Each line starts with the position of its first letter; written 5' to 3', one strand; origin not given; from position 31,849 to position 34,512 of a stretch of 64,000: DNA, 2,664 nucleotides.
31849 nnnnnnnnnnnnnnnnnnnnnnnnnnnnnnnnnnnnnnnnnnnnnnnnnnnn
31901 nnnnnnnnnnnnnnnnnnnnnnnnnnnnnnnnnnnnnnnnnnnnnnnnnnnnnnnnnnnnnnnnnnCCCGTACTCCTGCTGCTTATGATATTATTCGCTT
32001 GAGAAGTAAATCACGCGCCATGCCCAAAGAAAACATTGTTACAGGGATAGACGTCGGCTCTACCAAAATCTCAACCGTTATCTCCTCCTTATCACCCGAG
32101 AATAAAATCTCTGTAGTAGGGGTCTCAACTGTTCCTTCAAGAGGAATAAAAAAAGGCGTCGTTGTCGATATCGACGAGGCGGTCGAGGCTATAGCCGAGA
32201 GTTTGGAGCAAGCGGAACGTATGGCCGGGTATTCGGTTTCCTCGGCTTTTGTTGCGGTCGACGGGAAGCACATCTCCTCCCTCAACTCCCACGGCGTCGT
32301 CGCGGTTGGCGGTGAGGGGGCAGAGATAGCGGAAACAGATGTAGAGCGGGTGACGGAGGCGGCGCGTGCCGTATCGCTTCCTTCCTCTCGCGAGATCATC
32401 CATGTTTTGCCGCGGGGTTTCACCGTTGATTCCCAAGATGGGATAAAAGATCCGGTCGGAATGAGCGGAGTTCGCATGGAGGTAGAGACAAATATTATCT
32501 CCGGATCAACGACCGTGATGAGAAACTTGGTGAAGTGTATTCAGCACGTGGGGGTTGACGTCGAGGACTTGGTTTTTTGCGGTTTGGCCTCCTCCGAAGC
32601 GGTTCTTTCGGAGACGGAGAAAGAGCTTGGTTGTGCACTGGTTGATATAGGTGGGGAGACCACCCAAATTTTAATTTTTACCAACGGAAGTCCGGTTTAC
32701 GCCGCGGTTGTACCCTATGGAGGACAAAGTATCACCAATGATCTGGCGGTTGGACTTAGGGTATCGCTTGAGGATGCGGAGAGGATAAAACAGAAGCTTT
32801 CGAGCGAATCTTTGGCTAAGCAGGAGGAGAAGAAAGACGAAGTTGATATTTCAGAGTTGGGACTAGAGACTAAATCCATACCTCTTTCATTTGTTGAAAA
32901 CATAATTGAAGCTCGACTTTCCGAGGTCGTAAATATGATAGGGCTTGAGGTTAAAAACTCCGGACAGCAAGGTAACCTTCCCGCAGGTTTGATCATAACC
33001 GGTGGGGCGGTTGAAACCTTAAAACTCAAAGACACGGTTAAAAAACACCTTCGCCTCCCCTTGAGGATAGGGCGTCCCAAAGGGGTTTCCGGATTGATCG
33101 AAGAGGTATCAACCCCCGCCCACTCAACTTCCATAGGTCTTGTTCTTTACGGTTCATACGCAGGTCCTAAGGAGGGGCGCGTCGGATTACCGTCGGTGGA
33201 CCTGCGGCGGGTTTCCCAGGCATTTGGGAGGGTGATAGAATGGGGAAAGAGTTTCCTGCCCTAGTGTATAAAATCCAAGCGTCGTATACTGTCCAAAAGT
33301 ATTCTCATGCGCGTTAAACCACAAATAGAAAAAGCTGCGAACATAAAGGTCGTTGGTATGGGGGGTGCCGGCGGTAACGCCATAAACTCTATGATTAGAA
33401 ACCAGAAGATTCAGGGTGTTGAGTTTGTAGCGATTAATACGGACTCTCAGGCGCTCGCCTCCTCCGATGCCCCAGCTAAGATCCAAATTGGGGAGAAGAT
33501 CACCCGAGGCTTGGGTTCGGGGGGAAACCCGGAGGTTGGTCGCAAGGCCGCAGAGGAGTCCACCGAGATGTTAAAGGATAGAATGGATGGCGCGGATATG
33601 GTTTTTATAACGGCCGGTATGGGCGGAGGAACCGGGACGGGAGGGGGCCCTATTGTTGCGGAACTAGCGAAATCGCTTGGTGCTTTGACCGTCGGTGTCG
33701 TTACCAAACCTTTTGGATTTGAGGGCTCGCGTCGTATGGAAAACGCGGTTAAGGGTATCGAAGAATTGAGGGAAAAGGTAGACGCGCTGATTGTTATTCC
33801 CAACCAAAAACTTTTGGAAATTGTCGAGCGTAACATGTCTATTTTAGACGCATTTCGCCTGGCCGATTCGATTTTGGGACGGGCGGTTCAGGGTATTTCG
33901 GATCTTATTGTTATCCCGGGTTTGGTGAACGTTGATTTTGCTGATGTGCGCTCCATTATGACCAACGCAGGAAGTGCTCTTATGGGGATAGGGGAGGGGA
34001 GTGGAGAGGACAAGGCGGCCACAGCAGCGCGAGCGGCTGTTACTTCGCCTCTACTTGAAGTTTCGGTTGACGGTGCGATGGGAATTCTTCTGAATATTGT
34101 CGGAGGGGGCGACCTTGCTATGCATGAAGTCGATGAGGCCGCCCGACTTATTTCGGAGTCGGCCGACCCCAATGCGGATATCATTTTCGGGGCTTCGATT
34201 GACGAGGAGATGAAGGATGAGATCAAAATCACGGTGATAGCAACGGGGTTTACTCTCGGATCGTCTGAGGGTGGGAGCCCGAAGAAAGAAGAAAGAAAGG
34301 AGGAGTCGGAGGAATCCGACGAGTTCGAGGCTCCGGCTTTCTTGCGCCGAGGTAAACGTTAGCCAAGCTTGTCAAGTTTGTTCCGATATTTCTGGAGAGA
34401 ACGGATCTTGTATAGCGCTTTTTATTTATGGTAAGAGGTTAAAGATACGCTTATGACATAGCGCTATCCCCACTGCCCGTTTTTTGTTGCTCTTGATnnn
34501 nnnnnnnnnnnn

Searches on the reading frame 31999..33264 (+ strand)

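Call 11: search_protein_families(library=pfam, proteins=[window:31999-33264:+], max_evalue=0.001)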
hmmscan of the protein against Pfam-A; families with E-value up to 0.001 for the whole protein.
window:31999-33264:+ (421 aa): 6 families
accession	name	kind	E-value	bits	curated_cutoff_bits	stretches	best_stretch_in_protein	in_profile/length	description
PF14450.12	FtsA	-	1.6e-34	119.4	31.8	2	213-380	1-127/127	Cell division protein FtsA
PF02491.25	SHS2_FTSA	-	5.4e-31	107.2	25.4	1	89-167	1-78/79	SHS2 domain inserted in FTSA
PF11104.14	PilM_2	-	4.1e-11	42.8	27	1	186-266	155-236/340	Type IV pilus assembly protein PilM;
PF06723.19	MreB_Mbl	-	2e-06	27.3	27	1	208-358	143-304/327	MreB/Mbl protein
PF13941.12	MutL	-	4.7e-05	22.8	27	0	202-313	234-349/450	MutL protein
PF06277.17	EutA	-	0.00016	21.1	27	0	187-343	122-270/475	Ethanolamine utilisation protein EutA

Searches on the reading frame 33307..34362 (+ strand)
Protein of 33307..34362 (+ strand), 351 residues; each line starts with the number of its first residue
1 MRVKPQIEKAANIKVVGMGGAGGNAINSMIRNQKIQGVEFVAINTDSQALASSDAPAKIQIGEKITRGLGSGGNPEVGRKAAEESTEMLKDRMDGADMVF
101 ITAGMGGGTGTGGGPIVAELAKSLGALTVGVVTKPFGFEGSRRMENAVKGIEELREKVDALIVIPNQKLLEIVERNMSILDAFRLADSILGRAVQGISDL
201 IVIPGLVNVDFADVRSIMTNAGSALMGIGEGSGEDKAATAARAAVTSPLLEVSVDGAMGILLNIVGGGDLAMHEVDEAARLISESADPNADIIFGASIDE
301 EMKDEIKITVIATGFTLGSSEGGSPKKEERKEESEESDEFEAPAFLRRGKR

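Call 11: search_protein_families(library=pfam, proteins=[window:33307-34362:+], max_evalue=0.001)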
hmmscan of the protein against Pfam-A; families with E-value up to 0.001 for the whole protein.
window:33307-34362:+ (351 aa): 2 families
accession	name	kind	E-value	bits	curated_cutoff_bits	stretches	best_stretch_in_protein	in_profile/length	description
PF00091.31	Tubulin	-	5.8e-54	183.7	33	1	12-173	1-189/190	Tubulin/FtsZ family, GTPase domain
PF12327.13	FtsZ_C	-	4.2e-34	117.2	27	1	222-315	1-94/95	FtsZ family, C-terminal domain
